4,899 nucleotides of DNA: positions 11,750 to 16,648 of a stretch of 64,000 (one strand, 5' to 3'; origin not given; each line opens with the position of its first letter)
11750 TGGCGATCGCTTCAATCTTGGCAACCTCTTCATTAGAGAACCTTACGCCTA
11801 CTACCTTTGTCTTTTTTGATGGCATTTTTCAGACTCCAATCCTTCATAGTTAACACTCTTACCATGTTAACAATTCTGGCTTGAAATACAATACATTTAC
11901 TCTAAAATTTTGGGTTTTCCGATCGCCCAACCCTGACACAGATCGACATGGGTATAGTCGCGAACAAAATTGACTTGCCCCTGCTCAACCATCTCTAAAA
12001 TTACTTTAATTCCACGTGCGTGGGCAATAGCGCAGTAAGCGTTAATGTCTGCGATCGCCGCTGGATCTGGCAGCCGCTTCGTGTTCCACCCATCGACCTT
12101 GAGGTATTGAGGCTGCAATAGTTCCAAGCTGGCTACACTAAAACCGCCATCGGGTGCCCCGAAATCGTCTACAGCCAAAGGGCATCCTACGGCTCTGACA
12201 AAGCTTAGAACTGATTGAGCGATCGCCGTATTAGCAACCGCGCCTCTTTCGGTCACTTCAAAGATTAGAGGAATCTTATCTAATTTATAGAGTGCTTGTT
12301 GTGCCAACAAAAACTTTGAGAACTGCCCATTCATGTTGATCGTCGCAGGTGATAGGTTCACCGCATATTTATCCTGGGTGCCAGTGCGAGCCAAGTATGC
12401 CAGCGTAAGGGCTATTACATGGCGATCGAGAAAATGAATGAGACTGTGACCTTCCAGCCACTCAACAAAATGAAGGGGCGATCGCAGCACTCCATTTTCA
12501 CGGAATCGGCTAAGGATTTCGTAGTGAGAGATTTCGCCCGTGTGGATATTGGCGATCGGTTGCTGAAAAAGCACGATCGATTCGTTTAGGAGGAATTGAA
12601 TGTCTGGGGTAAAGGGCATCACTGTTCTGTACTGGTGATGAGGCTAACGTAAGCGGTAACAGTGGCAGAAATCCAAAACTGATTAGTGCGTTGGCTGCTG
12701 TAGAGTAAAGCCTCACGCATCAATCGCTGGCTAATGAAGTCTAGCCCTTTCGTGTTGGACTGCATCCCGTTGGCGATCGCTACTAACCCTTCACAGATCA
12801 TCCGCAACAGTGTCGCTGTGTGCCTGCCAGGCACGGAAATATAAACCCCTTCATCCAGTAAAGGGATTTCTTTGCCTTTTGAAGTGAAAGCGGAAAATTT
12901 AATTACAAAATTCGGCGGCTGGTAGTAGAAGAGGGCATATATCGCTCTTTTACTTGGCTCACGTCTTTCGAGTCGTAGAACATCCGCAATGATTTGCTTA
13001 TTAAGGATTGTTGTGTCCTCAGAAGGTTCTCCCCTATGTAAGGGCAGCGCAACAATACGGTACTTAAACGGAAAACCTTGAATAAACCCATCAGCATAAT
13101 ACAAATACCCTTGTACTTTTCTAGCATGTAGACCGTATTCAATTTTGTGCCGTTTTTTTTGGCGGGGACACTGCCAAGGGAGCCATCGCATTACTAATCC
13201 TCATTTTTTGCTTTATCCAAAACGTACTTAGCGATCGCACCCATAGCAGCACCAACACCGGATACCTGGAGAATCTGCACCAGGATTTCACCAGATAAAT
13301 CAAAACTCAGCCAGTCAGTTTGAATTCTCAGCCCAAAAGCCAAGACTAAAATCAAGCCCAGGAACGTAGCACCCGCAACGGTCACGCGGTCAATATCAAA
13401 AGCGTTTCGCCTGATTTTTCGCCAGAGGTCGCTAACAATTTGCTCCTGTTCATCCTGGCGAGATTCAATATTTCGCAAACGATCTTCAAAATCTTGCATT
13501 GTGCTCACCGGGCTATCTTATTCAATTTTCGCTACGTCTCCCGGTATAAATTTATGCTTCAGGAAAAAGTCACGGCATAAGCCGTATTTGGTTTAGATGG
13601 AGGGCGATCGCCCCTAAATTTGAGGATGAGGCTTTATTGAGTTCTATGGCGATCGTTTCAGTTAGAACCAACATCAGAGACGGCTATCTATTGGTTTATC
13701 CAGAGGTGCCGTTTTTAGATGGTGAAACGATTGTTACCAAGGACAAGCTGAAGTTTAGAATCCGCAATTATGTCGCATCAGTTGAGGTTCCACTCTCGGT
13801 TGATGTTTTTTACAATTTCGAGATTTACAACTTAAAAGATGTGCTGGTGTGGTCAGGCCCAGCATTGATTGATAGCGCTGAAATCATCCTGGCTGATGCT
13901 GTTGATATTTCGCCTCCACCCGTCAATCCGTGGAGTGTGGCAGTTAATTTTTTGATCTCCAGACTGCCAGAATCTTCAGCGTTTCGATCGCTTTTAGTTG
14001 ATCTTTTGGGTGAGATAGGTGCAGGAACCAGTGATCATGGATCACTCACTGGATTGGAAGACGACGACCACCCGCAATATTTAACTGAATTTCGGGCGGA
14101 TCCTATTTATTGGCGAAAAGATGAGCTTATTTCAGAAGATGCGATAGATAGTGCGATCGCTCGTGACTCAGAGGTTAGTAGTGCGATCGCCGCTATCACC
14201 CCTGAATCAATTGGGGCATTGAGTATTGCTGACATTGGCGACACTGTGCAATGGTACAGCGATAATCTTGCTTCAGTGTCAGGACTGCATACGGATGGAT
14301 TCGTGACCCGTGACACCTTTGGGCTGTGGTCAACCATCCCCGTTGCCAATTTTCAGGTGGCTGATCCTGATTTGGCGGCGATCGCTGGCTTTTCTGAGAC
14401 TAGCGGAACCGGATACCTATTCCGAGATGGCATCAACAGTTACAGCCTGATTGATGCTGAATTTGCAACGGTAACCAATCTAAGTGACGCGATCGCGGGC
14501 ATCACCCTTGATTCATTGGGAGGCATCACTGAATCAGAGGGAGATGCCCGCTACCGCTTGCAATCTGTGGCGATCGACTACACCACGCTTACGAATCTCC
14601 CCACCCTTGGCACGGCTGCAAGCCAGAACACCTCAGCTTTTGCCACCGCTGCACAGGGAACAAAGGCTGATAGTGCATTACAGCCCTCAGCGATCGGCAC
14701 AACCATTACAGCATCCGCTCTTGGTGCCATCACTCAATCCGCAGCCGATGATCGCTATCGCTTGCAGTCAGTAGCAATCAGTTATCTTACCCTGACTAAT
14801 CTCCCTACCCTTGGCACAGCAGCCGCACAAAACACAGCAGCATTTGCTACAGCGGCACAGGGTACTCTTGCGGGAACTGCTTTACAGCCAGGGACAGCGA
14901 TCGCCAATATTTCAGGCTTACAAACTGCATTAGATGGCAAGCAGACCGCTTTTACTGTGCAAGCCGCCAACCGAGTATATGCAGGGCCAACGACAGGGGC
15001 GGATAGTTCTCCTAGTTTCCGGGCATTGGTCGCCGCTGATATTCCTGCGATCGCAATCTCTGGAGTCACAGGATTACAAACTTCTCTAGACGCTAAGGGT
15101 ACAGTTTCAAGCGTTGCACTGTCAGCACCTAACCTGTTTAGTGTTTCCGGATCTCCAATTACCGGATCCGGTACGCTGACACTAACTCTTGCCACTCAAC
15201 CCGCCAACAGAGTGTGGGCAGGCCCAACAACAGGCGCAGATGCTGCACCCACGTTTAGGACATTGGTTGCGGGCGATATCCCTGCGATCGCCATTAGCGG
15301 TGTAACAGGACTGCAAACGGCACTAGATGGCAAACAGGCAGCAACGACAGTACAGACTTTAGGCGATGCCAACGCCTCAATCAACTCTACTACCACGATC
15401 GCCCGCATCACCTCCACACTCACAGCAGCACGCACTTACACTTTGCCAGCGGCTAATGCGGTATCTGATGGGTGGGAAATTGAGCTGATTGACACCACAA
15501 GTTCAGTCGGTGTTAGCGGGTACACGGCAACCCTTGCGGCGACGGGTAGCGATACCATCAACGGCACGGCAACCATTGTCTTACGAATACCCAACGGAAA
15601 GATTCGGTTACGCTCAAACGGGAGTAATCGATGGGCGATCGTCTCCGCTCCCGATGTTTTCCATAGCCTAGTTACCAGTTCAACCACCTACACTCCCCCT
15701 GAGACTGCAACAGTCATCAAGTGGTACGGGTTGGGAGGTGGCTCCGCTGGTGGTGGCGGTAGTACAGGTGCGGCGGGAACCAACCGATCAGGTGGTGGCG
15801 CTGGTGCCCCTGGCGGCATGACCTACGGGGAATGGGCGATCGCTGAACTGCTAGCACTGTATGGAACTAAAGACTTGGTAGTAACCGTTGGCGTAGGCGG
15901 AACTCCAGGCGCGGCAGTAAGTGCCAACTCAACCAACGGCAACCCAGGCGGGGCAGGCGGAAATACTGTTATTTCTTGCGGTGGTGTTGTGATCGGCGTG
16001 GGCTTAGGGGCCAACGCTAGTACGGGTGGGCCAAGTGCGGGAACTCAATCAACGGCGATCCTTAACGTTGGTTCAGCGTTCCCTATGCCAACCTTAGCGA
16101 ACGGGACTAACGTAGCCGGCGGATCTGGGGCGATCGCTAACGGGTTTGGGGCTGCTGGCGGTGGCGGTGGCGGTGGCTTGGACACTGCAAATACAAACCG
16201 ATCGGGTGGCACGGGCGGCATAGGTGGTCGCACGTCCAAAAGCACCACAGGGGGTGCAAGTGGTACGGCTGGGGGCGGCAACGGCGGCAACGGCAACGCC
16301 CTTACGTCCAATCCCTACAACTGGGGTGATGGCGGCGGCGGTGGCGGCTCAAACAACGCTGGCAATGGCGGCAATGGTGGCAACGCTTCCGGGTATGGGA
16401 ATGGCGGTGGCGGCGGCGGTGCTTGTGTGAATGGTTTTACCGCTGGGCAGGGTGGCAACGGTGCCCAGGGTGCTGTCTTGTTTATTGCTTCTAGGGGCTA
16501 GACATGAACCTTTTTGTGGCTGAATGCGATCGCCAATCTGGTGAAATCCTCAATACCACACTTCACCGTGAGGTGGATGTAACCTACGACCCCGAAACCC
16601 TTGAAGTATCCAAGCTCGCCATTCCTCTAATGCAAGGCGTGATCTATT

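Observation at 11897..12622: Phage-encoded stand-alone EAL phosphodiesterase with intact catalytic residues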

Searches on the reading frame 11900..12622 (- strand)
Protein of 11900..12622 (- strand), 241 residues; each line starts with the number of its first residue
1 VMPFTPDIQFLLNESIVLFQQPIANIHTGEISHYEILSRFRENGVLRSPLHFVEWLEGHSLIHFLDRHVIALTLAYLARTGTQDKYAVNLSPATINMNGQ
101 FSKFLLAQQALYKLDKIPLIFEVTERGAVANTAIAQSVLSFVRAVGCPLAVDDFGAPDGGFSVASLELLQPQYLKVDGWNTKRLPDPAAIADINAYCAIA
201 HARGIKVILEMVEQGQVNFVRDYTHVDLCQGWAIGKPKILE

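Call 4: search_protein_families(library=pfam, proteins=[window:11900-12622:-], max_evalue=0.01)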
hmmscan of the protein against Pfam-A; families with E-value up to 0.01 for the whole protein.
window:11900-12622:- (241 aa): 1 family
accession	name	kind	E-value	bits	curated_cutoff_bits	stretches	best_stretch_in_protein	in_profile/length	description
PF00563.25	EAL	-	3.4e-35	121.9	31.3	1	12-237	9-236/236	EAL domain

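Call 8: search_protein_families(library=phrogs, proteins=[window:11900-12622:-], max_evalue=0.001)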
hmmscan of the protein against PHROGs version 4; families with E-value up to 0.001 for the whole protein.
window:11900-12622:- (241 aa): 1 family
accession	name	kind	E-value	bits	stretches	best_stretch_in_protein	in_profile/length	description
phrog_11823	-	unknown function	2e-17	63.8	1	13-237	447-674/693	-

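Call 85: search_protein_families(library=padloc, proteins=[window:11900-12622:-], max_evalue=0.001)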
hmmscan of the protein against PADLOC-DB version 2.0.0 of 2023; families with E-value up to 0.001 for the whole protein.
window:11900-12622:- (241 aa): 0 families

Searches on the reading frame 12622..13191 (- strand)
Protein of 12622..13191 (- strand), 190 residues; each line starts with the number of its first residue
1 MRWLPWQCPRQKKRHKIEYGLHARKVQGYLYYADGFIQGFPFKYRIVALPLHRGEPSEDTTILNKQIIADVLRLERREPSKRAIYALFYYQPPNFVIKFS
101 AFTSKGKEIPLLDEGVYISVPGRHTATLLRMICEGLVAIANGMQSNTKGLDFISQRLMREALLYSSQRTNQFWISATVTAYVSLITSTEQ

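Call 4: search_protein_families(library=pfam, proteins=[window:12622-13191:-], max_evalue=0.01)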
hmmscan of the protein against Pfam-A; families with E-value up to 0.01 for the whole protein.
window:12622-13191:- (190 aa): 0 families

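Call 8: search_protein_families(library=phrogs, proteins=[window:12622-13191:-], max_evalue=0.001)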
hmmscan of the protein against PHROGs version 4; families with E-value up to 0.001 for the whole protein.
window:12622-13191:- (190 aa): 0 families

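Call 41: find_homologous_proteins(query=window:12622-13191:-)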
Query window:12622-13191:- (190 aa): 1 proteins with E <= 0.001 among 94 candidates.
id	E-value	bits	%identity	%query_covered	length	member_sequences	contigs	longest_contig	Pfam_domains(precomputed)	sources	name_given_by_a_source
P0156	7.7e-124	428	100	100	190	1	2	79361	-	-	-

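Call 85: search_protein_families(library=padloc, proteins=[window:12622-13191:-], max_evalue=0.001)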
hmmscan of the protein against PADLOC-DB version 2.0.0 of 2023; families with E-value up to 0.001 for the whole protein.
window:12622-13191:- (190 aa): 0 families

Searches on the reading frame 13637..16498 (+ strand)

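Call 8: search_protein_families(library=phrogs, proteins=[window:13637-16498:+], max_evalue=0.001)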
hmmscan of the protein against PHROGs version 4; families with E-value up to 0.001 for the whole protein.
window:13637-16498:+ (954 aa): 2 families
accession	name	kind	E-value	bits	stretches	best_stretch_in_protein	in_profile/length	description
phrog_8859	-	unknown function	1.3e-12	48.4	1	596-946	62-393/400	-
phrog_2295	-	unknown function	7.7e-09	35.7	1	231-947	131-842/1183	-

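Call 9: search_protein_families(library=pfam, proteins=[window:13637-16498:+], max_evalue=0.001)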
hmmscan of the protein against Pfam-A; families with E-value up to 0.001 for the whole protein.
window:13637-16498:+ (954 aa): 0 families
